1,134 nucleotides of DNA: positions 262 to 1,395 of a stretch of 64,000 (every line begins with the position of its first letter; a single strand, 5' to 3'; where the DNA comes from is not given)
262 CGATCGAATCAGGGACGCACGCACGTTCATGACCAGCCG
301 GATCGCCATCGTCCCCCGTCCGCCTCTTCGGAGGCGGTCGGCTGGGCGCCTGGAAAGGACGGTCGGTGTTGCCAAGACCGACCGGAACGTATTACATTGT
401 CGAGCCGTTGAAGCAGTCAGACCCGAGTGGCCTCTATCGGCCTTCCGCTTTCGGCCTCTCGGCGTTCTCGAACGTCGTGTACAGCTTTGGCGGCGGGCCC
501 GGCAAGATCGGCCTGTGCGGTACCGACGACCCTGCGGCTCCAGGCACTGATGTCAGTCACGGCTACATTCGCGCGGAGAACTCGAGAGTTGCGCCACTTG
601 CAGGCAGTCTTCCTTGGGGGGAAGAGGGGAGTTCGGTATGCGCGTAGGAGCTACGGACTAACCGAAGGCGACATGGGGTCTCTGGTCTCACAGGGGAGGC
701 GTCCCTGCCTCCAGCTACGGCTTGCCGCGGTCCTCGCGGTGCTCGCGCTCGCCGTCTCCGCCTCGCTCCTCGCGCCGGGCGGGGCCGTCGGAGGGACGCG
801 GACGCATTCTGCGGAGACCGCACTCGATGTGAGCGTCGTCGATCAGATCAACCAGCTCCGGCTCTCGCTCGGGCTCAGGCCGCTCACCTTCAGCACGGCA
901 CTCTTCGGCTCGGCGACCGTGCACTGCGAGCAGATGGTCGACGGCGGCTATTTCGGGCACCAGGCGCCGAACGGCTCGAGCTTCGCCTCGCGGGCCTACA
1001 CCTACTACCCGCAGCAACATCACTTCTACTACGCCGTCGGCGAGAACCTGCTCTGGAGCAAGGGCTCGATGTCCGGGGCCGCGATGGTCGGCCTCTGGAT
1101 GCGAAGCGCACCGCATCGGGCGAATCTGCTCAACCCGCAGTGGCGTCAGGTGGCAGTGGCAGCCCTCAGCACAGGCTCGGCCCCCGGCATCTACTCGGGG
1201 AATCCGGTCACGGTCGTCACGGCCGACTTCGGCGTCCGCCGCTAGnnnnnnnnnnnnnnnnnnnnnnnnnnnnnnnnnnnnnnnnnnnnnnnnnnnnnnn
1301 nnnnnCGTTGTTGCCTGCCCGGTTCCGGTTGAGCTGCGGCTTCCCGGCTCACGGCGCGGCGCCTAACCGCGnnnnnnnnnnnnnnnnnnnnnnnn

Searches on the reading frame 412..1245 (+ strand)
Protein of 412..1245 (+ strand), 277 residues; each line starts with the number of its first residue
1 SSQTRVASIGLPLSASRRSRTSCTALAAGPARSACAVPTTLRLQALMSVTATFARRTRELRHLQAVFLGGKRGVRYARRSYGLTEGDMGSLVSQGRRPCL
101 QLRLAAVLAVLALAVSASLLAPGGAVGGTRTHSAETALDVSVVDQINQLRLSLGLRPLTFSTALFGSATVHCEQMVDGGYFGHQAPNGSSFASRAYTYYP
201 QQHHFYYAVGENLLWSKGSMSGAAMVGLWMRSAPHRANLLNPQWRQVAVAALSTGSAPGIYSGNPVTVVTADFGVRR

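Call 20: search_protein_families(library=pfam, proteins=[window:412-1245:+], max_evalue=0.001)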
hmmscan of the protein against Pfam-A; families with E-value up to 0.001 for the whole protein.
window:412-1245:+ (277 aa): 1 family
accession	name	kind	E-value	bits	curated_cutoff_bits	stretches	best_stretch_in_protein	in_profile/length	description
PF00188.32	CAP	-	1.1e-13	52.4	21.1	1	144-257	2-108/117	Cysteine-rich secretory protein family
